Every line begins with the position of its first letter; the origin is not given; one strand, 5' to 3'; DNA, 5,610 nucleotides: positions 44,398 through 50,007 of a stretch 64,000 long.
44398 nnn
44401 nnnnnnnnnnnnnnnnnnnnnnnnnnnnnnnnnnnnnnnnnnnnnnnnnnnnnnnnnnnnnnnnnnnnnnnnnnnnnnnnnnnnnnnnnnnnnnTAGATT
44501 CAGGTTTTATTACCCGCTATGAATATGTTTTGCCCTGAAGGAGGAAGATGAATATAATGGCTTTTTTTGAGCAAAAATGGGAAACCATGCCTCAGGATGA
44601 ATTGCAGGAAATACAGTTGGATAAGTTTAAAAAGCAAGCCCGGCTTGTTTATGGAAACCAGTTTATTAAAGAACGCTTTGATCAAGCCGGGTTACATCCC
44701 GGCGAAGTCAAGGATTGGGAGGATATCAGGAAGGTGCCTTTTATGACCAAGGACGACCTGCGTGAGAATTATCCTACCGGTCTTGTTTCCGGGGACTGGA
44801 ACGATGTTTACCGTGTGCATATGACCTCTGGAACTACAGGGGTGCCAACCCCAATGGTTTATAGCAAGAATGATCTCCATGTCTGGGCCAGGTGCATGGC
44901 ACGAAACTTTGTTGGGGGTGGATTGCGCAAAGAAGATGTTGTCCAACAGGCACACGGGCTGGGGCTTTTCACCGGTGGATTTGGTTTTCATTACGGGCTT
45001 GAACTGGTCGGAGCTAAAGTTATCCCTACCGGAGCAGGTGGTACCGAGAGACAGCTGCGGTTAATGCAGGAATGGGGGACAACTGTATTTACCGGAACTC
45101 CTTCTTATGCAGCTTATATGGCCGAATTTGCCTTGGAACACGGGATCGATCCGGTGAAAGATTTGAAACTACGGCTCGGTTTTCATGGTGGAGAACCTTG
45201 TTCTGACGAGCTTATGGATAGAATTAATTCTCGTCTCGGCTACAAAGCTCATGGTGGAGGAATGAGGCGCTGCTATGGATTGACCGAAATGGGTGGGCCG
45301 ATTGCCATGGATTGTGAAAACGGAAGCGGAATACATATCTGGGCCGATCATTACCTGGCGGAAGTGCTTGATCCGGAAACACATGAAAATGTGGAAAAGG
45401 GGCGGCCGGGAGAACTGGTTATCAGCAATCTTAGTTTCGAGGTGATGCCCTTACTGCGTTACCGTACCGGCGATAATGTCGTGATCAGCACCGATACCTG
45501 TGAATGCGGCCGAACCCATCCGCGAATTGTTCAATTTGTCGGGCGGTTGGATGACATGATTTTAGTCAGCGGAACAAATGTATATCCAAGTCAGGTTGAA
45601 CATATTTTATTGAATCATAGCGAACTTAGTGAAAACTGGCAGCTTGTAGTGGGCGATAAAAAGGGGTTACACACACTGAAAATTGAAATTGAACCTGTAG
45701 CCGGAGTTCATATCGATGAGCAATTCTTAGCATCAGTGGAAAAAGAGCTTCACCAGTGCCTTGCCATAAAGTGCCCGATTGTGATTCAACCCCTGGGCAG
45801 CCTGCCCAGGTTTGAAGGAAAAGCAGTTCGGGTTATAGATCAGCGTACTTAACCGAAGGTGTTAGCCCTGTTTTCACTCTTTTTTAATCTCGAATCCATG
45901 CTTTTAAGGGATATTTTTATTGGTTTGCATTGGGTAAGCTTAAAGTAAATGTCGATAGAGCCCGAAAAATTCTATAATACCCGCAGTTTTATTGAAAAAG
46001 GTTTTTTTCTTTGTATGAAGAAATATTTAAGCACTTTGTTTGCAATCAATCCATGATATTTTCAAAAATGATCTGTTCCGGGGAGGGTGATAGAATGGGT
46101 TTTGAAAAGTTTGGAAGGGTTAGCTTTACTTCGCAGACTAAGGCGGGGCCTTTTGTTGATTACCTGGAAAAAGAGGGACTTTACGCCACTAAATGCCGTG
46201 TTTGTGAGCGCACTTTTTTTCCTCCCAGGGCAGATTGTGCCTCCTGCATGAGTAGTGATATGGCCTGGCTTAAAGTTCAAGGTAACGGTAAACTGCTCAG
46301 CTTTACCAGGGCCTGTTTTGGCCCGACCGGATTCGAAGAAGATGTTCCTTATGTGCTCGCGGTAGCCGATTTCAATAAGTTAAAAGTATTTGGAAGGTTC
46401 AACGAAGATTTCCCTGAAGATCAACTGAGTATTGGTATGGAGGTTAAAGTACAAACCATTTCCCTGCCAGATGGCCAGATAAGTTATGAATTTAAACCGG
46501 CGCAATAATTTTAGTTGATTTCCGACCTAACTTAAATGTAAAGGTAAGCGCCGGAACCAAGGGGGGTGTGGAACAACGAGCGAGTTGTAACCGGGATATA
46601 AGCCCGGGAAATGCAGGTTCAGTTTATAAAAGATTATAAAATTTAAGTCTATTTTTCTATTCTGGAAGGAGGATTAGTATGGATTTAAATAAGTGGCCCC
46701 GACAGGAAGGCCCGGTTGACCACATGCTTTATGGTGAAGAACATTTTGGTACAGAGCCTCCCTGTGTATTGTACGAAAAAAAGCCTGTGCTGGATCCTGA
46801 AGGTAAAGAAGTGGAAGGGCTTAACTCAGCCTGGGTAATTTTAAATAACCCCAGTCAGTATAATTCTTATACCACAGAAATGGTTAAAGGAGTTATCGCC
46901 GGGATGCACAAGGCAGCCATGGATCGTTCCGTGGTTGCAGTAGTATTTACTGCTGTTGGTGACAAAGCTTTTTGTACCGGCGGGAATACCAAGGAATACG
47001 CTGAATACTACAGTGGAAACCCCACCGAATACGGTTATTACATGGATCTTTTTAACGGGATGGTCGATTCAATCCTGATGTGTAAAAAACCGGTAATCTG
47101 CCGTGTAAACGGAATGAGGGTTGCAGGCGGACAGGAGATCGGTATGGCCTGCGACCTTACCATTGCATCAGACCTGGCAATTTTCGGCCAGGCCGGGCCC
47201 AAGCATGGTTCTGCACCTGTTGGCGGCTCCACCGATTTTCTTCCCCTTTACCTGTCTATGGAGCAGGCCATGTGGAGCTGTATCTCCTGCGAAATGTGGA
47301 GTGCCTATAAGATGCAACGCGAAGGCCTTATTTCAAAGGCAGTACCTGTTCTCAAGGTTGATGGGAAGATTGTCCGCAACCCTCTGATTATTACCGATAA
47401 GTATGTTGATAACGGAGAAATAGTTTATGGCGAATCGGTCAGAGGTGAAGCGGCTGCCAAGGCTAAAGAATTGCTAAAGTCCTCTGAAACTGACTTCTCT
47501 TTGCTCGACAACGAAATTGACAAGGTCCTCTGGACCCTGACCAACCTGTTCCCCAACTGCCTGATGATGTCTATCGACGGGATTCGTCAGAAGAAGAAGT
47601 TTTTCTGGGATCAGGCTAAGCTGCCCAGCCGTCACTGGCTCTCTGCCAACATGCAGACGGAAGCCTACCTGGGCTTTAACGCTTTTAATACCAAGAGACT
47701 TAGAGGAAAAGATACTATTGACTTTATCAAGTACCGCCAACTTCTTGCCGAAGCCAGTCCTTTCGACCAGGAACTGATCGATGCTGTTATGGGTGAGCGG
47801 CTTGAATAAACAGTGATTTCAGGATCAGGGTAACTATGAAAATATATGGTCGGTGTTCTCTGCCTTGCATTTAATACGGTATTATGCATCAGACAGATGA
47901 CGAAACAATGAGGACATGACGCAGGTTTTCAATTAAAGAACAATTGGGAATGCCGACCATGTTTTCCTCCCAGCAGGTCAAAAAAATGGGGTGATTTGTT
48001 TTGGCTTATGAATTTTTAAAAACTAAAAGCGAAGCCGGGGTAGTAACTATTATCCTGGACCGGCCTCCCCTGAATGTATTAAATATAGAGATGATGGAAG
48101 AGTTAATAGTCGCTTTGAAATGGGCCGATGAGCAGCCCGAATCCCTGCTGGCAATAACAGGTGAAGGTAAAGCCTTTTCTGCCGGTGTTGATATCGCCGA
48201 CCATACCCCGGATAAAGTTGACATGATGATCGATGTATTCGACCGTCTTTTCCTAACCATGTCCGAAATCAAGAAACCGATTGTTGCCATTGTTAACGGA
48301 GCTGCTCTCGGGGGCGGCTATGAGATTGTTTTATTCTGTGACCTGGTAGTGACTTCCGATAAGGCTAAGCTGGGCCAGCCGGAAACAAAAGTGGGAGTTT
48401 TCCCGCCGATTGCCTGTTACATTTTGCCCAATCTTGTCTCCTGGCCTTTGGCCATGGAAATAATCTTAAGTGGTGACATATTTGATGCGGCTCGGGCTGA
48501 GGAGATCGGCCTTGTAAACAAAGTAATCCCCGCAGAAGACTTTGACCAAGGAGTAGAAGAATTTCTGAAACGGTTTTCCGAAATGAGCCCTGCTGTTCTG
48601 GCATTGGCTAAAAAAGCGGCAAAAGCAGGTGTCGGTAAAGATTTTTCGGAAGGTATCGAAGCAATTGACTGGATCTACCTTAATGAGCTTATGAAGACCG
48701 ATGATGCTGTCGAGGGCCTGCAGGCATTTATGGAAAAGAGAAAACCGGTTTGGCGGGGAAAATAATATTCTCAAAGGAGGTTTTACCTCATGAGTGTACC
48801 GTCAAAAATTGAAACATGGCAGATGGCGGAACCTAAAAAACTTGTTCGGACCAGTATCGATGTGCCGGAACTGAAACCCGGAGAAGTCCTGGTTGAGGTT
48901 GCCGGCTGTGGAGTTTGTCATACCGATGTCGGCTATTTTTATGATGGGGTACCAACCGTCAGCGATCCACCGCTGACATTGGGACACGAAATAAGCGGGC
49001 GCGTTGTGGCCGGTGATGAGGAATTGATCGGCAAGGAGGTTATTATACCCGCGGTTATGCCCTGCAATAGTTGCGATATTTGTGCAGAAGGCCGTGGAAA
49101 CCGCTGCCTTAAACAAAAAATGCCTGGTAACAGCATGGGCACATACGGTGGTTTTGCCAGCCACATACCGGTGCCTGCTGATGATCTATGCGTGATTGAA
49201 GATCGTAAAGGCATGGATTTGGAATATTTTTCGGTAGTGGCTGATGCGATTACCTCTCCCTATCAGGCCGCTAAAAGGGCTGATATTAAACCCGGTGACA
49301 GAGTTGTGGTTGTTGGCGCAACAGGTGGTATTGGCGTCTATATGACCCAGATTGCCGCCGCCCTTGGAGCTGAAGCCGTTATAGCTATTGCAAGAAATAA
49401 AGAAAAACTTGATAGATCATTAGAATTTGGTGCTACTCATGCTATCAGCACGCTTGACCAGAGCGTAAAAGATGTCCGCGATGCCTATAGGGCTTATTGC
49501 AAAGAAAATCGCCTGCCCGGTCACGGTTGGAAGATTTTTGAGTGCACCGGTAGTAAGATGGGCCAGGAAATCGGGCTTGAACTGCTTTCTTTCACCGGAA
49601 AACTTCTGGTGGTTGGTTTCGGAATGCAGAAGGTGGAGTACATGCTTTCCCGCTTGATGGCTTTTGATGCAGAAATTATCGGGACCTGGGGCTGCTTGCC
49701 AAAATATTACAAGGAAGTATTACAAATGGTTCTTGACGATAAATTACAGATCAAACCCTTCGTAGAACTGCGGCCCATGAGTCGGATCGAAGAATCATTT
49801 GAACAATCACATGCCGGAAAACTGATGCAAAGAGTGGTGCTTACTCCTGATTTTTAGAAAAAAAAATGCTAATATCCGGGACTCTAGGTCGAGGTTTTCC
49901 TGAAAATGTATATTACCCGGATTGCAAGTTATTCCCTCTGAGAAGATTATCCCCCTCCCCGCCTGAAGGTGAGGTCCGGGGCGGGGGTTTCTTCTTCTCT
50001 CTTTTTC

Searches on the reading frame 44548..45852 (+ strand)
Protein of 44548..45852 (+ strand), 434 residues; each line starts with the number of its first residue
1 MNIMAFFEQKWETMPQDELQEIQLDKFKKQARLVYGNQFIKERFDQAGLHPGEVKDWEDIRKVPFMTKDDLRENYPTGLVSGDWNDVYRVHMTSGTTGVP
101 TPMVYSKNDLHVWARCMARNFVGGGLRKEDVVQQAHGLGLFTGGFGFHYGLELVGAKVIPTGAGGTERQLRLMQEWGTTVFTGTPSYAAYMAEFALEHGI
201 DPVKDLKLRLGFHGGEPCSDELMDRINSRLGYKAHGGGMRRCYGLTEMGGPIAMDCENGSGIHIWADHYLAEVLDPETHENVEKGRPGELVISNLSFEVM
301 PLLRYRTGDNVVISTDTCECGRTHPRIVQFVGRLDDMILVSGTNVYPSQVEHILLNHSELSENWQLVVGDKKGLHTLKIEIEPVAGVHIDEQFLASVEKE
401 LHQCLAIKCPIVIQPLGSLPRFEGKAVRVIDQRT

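Call 10: search_protein_families(library=pfam, proteins=[window:44548-45852:+])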
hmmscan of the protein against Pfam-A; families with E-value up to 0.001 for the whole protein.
window:44548-45852:+ (434 aa): 2 families
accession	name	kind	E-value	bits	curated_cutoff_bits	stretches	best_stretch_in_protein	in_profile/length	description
PF00501.34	AMP-binding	-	3.9e-20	72.4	29.9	1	78-294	155-376/384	AMP-binding enzyme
PF14535.12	AMP-binding_C_2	-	2e-19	70.1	25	1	342-433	1-96/96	AMP-binding enzyme C-terminal domain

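Call 50: search_protein_families(library=ncbifam, proteins=[window:44548-45852:+], max_evalue=0.00001)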
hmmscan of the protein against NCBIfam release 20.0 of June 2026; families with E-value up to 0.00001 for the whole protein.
window:44548-45852:+ (434 aa): 37 families (the best 25 are shown)
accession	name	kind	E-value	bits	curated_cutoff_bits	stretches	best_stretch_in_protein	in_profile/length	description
NF041878.1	paak_haloarch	equivalog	3.7e-114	381.6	700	1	9-433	3-427/427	phenylacetate--CoA ligase PaaK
TIGR02155.1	PA_CoA_ligase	equivalog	1.2e-100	337.1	646.3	1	12-433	1-422/422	phenylacetate--CoA ligase PaaK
NF053551.1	FlxY_rubin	equivalog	9.1e-55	186.1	520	1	13-419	3-405/424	flexirubin biosynthesis putative acyl-CoA ligase FlxY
NF045666.1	DVU1553_fam_AMP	equivalog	3.5e-41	141.4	300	1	12-334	16-331/331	DVU_1553 family AMP-dependent CoA ligase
TIGR03335.1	F390_ftsA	equivalog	1.7e-36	125.9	458.7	1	6-383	1-382/445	coenzyme F390 synthetase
NF041217.1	BagE_FevW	exception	5.9e-33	114.4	800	1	58-419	42-392/424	bagremycin/ferroverdin synthetase BagE/FevW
TIGR02262.1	benz_CoA_lig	subfamily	3e-16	59.2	375.25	1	92-422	168-495/508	benzoate-CoA ligase family protein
NF004837.0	PRK06187.1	subfamily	2.8e-15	55.6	476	1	83-257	168-332/531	long-chain-fatty-acid--CoA ligase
NF005307.0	PRK06839.1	equivalog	4.8e-14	51.9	748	1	69-369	133-426/496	o-succinylbenzoate--CoA ligase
TIGR01733.1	AA-adenyl-dom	subfamily_domain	7.5e-13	48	317.4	1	84-293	119-325/409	amino acid adenylation domain-containing protein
NF004114.0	PRK05605.1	equivalog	5.3e-12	44.8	766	1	85-421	221-554/575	long-chain-fatty-acid--CoA ligase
NF005801.1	PRK07656.1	equivalog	1.9e-10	40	657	0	329-372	398-441/500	FadD3 family acyl-CoA ligase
NF009233.0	PRK12583.1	subfamily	4.2e-10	38.6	832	1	82-366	198-482/558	fatty acid CoA ligase family protein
NF006181.0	PRK08314.1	subfamily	4.4e-09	35.1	705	1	68-421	187-539/563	long-chain-fatty-acid--CoA ligase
NF006167.0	PRK08308.1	equivalog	1.7e-08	33.8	513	1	321-362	299-341/414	acyl-CoA synthetase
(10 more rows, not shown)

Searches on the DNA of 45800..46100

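Call 67: search_rna_families(source=window, start=45800, end=46100, threshold=evalue, max_evalue=1)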
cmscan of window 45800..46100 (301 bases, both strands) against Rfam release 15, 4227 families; matches with E-value up to 1: 1.
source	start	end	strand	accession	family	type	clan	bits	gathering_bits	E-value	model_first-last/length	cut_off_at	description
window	46018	46064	-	RF01726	SAM-II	Cis-reg; riboswitch;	-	18.2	44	0.43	1-60/60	no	SAM-II riboswitch aptamer (SAM-II long loop)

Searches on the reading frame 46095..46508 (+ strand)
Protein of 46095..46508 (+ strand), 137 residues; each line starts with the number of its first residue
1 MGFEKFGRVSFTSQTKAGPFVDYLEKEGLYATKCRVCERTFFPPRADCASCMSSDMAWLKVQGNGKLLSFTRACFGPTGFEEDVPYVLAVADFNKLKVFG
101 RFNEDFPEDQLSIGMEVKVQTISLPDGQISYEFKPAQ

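Call 10: search_protein_families(library=pfam, proteins=[window:46095-46508:+])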
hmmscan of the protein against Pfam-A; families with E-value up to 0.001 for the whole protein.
window:46095-46508:+ (137 aa): 2 families
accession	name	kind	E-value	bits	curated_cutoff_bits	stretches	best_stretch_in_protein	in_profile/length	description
PF01796.24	OB_ChsH2_C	-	2.6e-09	37.3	27.1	1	58-120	1-63/65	ChsH2, C-terminal OB-fold domain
PF12172.15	zf-ChsH2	-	1.6e-07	31.4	23.2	1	28-56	8-36/37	ChsH2, rubredoxin-like zinc ribbon domain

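Call 50: search_protein_families(library=ncbifam, proteins=[window:46095-46508:+], max_evalue=0.00001)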
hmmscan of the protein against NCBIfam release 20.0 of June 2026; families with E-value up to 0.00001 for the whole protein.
window:46095-46508:+ (137 aa): 1 family
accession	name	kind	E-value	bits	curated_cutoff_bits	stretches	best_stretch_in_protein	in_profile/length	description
NF053627.1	BnzsclthlBbsAGT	equivalog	9.9e-07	28.8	250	1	30-122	37-128/145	benzoylsuccinyl-CoA thiolase subunit BbsA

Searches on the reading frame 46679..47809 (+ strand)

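Call 10: search_protein_families(library=pfam, proteins=[window:46679-47809:+])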
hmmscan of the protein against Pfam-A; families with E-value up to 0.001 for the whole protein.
window:46679-47809:+ (376 aa): 2 families
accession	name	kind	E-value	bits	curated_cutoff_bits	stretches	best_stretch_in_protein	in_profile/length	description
PF00378.25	ECH_1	-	7.7e-33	114.3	27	1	53-232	9-184/251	Enoyl-CoA hydratase/isomerase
PF16113.10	ECH_2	-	7.2e-16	59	27.2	1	52-223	3-173/335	Enoyl-CoA hydratase/isomerase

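Call 50: search_protein_families(library=ncbifam, proteins=[window:46679-47809:+], max_evalue=0.00001)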
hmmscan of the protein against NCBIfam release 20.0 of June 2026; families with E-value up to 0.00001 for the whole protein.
window:46679-47809:+ (376 aa): 61 families (the best 25 are shown)
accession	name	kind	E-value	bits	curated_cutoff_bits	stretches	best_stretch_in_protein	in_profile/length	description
TIGR03200.1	dearomat_oah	equivalog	5.3e-174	578.4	464.45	1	14-371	3-360/360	6-oxocyclohex-1-ene-1-carbonyl-CoA hydratase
TIGR03210.1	badI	equivalog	1.5e-31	109.6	467.6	1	50-231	12-189/256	2-ketocyclohexanecarboxyl-CoA hydrolase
NF046063.1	oxepin_alt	equivalog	2.3e-28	99.4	300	1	52-222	12-181/254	oxepin-CoA hydrolase, alternative type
TIGR01929.1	menB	equivalog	1.6e-27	96.7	342.7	1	51-233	14-194/259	1,4-dihydroxy-2-naphthoyl-CoA synthase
NF005637.0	PRK07396.1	equivalog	1.6e-27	96.6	380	1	51-233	24-204/273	1,4-dihydroxy-2-naphthoyl-CoA synthase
NF051848.1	EnCoAHydtEchA19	equivalog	2.1e-26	93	400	1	53-246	13-201/258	enoyl-CoA hydratase EchA19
NF005700.0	PRK07511.1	subfamily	1.1e-24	87.5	274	1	53-221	16-183/260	enoyl-CoA hydratase family protein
NF004840.0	PRK06190.1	equivalog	2.9e-24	86.1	253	1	52-224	16-184/260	enoyl-CoA hydratase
NF004517.0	PRK05862.1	equivalog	6.1e-24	84.9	396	1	51-226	15-184/257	enoyl-CoA hydratase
NF004475.0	PRK05809.1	subfamily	7.4e-23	81.3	394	1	50-223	14-184/260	short-chain-enoyl-CoA hydratase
TIGR02280.1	PaaB1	equivalog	2.3e-21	76.4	345.15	1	53-222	12-179/256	2-(1,2-epoxy-1,2-dihydrophenyl)acetyl-CoA isomerase PaaG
NF006109.0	PRK08260.1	subfamily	4.6e-21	75.3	320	1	52-223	16-200/296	enoyl-CoA hydratase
NF006588.0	PRK09120.1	equivalog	1e-20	74.1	276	1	50-231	18-199/276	p-hydroxycinnamoyl CoA hydratase/lyase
NF005802.0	PRK07657.1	equivalog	1.7e-20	73.7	363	1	51-248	15-205/260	enoyl-CoA hydratase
NF042430.2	EnCoAhydt_DpgD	equivalog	3.3e-20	72.6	400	1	51-229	8-188/258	enoyl-CoA-hydratase DpgD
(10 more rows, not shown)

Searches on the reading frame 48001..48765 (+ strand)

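Call 10: search_protein_families(library=pfam, proteins=[window:48001-48765:+])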
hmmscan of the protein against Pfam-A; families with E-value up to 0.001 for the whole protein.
window:48001-48765:+ (254 aa): 2 families
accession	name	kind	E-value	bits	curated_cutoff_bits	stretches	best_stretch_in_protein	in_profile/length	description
PF00378.25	ECH_1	-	3.3e-51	174.5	27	1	11-253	3-250/251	Enoyl-CoA hydratase/isomerase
PF16113.10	ECH_2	-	1.7e-27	97.2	27.2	1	16-183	3-179/335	Enoyl-CoA hydratase/isomerase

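Call 50: search_protein_families(library=ncbifam, proteins=[window:48001-48765:+], max_evalue=0.00001)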
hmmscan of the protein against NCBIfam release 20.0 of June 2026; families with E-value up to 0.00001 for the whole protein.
window:48001-48765:+ (254 aa): 72 families (the best 25 are shown)
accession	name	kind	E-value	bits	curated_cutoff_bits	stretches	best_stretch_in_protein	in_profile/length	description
NF051848.1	EnCoAHydtEchA19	equivalog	6.7e-48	163.5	400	1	11-254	7-258/258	enoyl-CoA hydratase EchA19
NF004517.0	PRK05862.1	equivalog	7.9e-48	163.2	396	1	1-252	1-255/257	enoyl-CoA hydratase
TIGR03189.1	dienoyl_CoA_hyt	equivalog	2.1e-45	155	292.5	1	12-252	9-249/251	cyclohexa-1,5-dienecarbonyl-CoA hydratase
NF007239.0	PRK09674.1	equivalog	2.2e-43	148.5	371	1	8-254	8-257/257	2,3-dehydroadipyl-CoA hydratase PaaF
NF006100.0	PRK08252.1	subfamily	7.4e-43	147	282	1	6-254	5-254/254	crotonase/enoyl-CoA hydratase family protein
NF005803.0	PRK07658.1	equivalog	2.1e-42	145.3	313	1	4-254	2-257/257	enoyl-CoA hydratase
NF004475.0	PRK05809.1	subfamily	3.5e-42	144.7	394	1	3-252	3-258/260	short-chain-enoyl-CoA hydratase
NF006008.0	PRK08139.1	equivalog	4.3e-41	141.2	313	1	4-253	11-265/266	enoyl-CoA hydratase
NF042430.2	EnCoAhydt_DpgD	equivalog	5.6e-41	140.7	400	1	13-253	6-257/258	enoyl-CoA-hydratase DpgD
NF006109.0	PRK08260.1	subfamily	2.4e-40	138.6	320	1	1-253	1-277/296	enoyl-CoA hydratase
NF005802.0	PRK07657.1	equivalog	4.7e-40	137.8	363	1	9-254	9-260/260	enoyl-CoA hydratase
NF006007.0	PRK08138.1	subfamily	4.4e-39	134.4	355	1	6-254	10-261/261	enoyl-CoA hydratase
NF005073.0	PRK06495.1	subfamily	2e-38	132.2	296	1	4-254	4-257/257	enoyl-CoA hydratase/isomerase family protein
NF006566.0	PRK09076.1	subfamily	2.3e-38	132.3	286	1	5-252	6-258/260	enoyl-CoA hydratase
NF005675.0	PRK07468.1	equivalog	2.2e-37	129.2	350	1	9-253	10-261/262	crotonase/enoyl-CoA hydratase family protein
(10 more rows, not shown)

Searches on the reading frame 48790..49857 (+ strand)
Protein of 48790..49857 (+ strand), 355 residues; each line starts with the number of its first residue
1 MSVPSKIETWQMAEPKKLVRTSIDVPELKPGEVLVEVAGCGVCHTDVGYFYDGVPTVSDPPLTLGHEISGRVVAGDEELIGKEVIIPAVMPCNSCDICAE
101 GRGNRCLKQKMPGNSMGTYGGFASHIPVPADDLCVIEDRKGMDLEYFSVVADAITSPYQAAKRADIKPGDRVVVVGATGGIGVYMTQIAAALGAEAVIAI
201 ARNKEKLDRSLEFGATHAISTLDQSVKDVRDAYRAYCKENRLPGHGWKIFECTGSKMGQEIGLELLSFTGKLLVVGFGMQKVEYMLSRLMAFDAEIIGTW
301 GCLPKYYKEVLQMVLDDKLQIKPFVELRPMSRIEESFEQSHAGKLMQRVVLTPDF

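Call 50: search_protein_families(library=ncbifam, proteins=[window:48790-49857:+], max_evalue=0.00001)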
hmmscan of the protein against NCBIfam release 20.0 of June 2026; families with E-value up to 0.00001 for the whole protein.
window:48790-49857:+ (355 aa): 23 families
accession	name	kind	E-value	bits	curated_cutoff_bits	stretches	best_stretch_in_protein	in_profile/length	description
TIGR03201.1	dearomat_had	equivalog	1.5e-145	484.7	338.65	1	9-353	1-349/349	6-hydroxycyclohex-1-ene-1-carbonyl-CoA dehydrogenase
NF047908.1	AldhRedAhr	equivalog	4.2e-36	124.5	470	1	5-352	2-334/335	NADPH-dependent aldehyde reductase Ahr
NF041097.1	keto_inos_dh_IolM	equivalog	6.3e-33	114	450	1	21-345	43-382/389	scyllo-inosose 3-dehydrogenase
NF010344.0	PRK13771.1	subfamily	6.7e-29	100.9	349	1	21-352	16-332/334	putative alcohol dehydrogenase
NF006940.0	PRK09422.1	equivalog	3.1e-27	95.5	344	1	23-351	17-333/338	alcohol dehydrogenase AdhP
TIGR03989.1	Rxyl_3153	subfamily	4.6e-27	95.2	440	2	114-299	133-313/370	NDMA-dependent alcohol dehydrogenase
NF007375.0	PRK09880.1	equivalog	4.9e-27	94.6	469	1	25-324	22-313/344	L-idonate 5-dehydrogenase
NF003808.0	PRK05396.1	equivalog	7.4e-25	87.5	380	1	21-351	16-338/341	L-threonine 3-dehydrogenase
TIGR03451.1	mycoS_dep_FDH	equivalog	1.2e-24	86.9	512.9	1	20-351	16-357/358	S-(hydroxymethyl)mycothiol dehydrogenase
TIGR00692.1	tdh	equivalog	7.5e-24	84.4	458.35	1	20-351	13-338/340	L-threonine 3-dehydrogenase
NF041172.1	AcrlCoa_red_Thmprot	equivalog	4e-23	81.9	500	1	22-341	17-322/334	acryloyl-CoA reductase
NF007642.0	PRK10309.1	equivalog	4e-21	75.6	550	1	24-325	18-317/347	galactitol-1-phosphate 5-dehydrogenase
TIGR03366.1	HpnZ_proposed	hypoth_equivalog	6.4e-20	71.6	328.1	1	26-276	1-253/315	putative phosphonate catabolism associated alcohol dehydrogenase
NF007489.0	PRK10083.1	equivalog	2.2e-19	69.7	376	1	13-229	7-221/339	Zn-dependent oxidoreductase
TIGR02824.1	quinone_pig3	subfamily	7.4e-19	67.9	296.8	2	120-297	92-260/325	putative NAD(P)H quinone oxidoreductase, PIG3 family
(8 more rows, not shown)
